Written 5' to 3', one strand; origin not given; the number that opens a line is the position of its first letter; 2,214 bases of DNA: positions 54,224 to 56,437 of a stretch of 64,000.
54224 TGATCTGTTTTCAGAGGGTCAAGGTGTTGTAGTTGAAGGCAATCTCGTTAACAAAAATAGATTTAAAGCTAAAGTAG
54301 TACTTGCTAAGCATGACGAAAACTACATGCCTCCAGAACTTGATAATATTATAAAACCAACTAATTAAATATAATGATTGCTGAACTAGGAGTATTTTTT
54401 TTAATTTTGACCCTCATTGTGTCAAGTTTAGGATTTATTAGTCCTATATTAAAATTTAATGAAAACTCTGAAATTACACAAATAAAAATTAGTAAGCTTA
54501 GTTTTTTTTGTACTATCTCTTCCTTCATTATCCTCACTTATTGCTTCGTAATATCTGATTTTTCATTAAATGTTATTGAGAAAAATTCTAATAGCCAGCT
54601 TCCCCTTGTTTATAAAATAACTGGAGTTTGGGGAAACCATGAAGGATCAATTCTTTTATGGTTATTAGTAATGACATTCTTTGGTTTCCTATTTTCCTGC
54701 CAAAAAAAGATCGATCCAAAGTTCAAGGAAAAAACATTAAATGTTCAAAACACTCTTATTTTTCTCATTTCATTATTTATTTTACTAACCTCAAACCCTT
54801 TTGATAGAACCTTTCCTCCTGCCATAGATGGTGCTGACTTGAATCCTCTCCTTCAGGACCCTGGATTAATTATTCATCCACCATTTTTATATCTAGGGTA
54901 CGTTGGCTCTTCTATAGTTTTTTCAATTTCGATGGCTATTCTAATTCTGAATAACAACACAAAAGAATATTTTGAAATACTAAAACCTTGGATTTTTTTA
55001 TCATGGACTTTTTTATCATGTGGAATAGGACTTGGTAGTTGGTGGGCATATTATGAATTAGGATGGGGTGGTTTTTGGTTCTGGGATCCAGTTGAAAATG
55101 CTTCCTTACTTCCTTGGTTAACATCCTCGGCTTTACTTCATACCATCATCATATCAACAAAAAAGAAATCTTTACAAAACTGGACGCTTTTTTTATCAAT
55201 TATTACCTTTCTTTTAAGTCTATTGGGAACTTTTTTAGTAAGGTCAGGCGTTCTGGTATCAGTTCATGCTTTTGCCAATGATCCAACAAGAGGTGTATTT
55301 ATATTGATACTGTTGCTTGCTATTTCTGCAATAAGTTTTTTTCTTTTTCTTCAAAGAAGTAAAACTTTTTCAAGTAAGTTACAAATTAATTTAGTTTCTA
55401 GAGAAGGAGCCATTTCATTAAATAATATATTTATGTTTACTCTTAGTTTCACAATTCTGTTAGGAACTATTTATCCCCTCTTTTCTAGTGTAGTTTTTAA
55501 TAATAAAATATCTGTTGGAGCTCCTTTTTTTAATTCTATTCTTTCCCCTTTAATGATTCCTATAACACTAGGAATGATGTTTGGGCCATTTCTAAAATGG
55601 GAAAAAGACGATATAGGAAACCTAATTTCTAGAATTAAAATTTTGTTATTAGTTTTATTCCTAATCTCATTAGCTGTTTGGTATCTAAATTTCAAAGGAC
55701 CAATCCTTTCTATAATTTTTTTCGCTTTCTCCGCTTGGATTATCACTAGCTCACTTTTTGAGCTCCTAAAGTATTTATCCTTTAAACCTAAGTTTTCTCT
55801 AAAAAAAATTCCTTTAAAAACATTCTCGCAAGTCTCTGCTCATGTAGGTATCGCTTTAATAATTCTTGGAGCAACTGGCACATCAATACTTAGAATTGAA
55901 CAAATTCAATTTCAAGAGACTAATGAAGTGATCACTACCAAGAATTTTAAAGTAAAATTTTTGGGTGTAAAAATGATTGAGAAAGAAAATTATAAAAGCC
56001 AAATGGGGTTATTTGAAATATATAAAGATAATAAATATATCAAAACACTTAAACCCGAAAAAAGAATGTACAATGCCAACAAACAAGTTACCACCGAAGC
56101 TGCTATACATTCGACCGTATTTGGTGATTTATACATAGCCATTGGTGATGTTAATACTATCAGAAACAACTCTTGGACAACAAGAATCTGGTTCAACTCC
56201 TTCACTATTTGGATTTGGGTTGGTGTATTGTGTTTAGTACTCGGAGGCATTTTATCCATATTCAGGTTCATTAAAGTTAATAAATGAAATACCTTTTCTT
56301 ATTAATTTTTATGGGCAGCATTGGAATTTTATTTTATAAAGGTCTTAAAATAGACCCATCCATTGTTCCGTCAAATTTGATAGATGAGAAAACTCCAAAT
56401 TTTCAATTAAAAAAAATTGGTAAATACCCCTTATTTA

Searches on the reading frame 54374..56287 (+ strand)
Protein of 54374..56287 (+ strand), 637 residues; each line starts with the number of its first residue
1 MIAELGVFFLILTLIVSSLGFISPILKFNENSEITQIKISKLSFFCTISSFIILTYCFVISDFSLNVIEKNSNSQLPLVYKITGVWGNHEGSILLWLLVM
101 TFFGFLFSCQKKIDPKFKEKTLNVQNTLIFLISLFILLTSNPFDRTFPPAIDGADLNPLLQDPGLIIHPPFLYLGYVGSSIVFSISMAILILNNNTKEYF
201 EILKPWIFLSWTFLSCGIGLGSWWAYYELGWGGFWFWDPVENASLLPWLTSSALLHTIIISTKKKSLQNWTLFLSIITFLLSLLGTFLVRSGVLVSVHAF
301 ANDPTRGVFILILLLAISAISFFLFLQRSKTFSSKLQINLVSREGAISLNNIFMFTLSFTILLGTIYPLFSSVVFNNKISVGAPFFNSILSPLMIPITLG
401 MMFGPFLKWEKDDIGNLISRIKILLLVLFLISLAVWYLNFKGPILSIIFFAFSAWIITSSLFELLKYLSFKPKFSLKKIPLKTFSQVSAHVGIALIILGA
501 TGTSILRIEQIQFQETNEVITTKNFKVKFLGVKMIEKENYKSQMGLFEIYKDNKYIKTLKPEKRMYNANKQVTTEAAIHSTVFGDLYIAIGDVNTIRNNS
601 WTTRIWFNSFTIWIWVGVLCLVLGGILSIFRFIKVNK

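Call 37: search_protein_families(library=pfam, proteins=[window:54374-56287:+], max_evalue=0.00001)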
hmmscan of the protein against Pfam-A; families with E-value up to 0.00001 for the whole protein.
window:54374-56287:+ (637 aa): 2 families
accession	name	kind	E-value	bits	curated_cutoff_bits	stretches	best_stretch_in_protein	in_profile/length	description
PF16327.10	CcmF_C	-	7.8e-83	278.8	28.7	1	311-629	1-320/323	Cytochrome c-type biogenesis protein CcmF C-terminal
PF01578.25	Cytochrom_C_asm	-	1.2e-45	156.2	29.9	1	86-291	1-206/212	Cytochrome C assembly protein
